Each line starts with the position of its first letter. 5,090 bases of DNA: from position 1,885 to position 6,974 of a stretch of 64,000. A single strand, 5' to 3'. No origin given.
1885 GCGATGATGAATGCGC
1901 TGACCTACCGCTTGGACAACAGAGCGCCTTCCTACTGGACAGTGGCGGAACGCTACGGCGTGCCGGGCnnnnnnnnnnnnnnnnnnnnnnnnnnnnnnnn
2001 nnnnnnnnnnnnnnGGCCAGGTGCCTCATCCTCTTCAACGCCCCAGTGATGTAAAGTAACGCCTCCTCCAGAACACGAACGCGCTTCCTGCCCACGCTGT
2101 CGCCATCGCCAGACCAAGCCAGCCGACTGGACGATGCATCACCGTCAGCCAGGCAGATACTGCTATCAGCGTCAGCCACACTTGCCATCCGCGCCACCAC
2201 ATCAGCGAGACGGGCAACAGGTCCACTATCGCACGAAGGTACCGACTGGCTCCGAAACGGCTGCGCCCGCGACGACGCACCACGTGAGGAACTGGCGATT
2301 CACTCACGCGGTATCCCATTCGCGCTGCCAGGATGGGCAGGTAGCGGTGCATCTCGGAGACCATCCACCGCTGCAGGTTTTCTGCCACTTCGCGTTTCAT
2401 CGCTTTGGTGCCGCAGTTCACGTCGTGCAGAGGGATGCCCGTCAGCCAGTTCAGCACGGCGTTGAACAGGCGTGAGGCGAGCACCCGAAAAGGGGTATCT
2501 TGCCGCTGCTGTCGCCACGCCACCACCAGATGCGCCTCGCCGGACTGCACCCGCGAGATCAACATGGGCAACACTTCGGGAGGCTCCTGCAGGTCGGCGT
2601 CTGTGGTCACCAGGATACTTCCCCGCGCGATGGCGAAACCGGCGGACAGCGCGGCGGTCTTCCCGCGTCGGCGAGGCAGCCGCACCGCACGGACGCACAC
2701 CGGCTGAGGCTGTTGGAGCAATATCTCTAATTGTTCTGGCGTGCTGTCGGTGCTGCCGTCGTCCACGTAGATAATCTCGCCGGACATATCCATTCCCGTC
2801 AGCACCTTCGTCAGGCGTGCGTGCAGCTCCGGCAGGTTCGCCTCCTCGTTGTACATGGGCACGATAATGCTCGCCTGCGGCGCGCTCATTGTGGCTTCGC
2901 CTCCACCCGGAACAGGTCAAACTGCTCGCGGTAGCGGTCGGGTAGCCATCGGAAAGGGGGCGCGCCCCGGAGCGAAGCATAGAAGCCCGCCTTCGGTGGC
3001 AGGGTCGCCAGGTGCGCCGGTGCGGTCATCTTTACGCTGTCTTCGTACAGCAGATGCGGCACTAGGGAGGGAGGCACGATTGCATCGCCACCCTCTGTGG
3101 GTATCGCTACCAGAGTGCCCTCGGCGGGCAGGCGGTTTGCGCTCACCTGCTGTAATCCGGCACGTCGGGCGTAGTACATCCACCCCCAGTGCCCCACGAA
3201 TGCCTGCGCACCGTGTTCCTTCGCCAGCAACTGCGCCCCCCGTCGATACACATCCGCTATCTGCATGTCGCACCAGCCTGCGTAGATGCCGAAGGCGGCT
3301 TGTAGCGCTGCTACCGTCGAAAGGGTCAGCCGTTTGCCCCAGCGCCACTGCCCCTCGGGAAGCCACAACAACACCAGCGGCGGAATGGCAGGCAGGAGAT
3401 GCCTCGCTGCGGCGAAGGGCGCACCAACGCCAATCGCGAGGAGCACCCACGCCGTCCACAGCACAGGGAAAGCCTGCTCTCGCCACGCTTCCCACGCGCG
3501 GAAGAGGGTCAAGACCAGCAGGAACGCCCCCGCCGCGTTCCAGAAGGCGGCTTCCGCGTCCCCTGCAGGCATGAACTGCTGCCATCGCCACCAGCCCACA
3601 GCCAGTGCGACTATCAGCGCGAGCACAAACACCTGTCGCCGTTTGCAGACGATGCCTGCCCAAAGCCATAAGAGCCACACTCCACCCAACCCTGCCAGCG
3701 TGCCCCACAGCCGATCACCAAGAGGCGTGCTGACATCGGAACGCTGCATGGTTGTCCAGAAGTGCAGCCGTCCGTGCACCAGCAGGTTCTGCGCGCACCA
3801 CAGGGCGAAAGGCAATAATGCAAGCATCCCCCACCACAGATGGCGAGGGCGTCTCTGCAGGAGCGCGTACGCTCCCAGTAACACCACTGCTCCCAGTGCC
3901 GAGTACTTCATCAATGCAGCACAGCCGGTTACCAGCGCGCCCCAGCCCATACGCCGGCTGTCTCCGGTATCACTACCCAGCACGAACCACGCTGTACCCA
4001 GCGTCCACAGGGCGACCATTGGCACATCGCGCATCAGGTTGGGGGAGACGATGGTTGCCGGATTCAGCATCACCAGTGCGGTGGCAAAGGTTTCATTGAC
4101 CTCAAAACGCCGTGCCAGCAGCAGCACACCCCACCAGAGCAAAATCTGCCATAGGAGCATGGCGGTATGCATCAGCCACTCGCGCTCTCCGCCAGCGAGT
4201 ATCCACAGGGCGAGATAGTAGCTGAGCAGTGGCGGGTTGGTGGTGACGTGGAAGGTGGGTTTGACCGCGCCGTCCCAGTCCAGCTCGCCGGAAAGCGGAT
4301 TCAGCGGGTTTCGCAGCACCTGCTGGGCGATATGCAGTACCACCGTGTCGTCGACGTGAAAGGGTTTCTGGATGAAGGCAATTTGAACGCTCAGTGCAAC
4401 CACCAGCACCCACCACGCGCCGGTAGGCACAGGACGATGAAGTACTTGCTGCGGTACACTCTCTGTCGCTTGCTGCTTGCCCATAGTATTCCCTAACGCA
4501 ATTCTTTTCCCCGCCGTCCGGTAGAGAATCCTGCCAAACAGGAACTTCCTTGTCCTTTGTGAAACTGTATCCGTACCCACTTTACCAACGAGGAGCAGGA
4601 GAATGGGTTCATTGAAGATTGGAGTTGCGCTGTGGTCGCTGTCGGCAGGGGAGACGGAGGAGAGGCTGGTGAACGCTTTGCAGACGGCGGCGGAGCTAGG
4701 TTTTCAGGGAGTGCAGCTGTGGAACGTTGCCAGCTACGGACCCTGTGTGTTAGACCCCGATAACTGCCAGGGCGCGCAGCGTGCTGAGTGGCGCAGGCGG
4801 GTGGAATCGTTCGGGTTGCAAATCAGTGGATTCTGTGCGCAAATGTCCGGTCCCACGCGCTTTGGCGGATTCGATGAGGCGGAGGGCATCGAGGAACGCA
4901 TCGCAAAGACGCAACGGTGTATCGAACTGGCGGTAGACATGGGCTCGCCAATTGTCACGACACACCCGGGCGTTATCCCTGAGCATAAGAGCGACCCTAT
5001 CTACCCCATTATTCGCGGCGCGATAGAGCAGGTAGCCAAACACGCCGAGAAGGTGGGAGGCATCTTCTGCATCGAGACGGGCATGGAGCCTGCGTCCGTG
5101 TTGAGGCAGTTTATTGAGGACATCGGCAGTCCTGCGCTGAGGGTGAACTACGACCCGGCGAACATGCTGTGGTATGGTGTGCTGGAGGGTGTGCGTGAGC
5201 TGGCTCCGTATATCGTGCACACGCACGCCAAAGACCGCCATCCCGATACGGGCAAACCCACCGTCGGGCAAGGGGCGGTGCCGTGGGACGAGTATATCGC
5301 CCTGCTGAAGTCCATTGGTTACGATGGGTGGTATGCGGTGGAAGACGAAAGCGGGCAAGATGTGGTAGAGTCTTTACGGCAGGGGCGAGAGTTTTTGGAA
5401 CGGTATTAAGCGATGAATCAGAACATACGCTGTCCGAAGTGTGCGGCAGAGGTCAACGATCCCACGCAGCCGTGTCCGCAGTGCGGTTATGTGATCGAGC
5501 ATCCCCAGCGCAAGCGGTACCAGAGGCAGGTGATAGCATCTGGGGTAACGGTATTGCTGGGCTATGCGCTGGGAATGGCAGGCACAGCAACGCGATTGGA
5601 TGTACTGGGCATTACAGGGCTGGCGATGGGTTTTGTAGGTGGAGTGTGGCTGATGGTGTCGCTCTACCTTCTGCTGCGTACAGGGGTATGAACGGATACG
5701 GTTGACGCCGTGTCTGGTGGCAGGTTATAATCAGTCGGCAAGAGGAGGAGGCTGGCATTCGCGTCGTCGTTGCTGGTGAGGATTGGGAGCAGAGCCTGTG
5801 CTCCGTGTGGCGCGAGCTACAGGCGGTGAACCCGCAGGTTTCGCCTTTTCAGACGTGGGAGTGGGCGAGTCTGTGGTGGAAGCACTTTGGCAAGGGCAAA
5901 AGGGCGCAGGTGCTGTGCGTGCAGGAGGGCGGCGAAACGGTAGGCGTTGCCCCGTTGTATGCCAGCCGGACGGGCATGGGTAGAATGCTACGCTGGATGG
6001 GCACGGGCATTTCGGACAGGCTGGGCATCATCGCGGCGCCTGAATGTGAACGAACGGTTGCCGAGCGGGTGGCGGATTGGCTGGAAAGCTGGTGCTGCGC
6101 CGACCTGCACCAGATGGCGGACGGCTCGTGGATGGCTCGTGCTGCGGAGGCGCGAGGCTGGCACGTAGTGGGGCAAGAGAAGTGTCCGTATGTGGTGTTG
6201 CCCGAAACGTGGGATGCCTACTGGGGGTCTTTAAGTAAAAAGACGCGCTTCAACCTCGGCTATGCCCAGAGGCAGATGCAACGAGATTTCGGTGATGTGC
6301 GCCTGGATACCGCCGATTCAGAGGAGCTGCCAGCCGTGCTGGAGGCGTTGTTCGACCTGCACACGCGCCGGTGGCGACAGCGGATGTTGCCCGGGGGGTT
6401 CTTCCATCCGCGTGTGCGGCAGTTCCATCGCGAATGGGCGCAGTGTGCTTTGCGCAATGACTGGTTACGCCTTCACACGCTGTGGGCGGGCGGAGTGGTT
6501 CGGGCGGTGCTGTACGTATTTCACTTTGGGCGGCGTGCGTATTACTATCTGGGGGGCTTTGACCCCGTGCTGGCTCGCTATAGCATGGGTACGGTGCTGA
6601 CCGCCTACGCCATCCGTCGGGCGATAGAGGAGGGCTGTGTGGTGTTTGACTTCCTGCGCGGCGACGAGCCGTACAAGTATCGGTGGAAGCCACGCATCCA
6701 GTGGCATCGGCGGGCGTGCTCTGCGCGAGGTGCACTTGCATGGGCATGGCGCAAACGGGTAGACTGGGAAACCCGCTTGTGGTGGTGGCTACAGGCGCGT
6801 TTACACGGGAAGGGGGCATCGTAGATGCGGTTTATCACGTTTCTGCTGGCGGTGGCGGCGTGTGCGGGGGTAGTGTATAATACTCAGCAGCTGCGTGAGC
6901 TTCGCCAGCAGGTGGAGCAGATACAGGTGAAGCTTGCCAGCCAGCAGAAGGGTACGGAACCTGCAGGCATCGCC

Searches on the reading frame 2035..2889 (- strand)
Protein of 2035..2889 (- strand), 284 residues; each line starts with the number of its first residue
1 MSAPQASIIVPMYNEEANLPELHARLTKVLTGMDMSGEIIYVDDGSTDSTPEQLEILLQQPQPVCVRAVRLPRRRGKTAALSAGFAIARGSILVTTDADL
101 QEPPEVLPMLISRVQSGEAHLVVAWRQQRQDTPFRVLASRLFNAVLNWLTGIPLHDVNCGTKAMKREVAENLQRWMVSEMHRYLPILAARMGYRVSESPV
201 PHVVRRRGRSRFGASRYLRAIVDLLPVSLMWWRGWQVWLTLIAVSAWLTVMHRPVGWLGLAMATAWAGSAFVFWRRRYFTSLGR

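Call 58: search_protein_families(library=pfam, proteins=[window:2035-2889:-], max_evalue=0.00001)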
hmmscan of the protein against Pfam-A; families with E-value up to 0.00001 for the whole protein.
window:2035-2889:- (284 aa): 1 family
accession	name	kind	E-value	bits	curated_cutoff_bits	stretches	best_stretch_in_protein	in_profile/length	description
PF00535.33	Glycos_transf_2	-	3e-29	102.6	23.3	1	7-171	1-166/168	Glycosyl transferase family 2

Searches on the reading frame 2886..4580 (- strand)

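Call 58: search_protein_families(library=pfam, proteins=[window:2886-4580:-], max_evalue=0.00001)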
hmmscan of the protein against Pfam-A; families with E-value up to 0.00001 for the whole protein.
window:2886-4580:- (564 aa): 1 family
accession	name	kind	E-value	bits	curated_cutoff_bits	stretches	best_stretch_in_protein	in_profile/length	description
PF13231.12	PMT_2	-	4.6e-06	27.4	26.1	1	115-248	2-140/160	Dolichyl-phosphate-mannose-protein mannosyltransferase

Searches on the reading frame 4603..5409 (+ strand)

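Call 58: search_protein_families(library=pfam, proteins=[window:4603-5409:+], max_evalue=0.00001)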
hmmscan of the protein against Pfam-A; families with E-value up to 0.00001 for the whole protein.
window:4603-5409:+ (268 aa): 1 family
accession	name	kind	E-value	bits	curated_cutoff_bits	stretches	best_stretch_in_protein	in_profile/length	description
PF01261.30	AP_endonuc_2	-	1.1e-33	117.4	31.1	1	27-267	2-248/249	Xylose isomerase-like TIM barrel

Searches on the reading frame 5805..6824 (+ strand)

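Call 58: search_protein_families(library=pfam, proteins=[window:5805-6824:+], max_evalue=0.00001)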
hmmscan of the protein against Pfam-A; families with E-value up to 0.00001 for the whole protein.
window:5805-6824:+ (339 aa): 1 family
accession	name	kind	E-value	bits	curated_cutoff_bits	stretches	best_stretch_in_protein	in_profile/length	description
PF13480.13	Acetyltransf_6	-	2.7e-34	118.8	22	1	145-291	1-142/143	Acetyltransferase (GNAT) domain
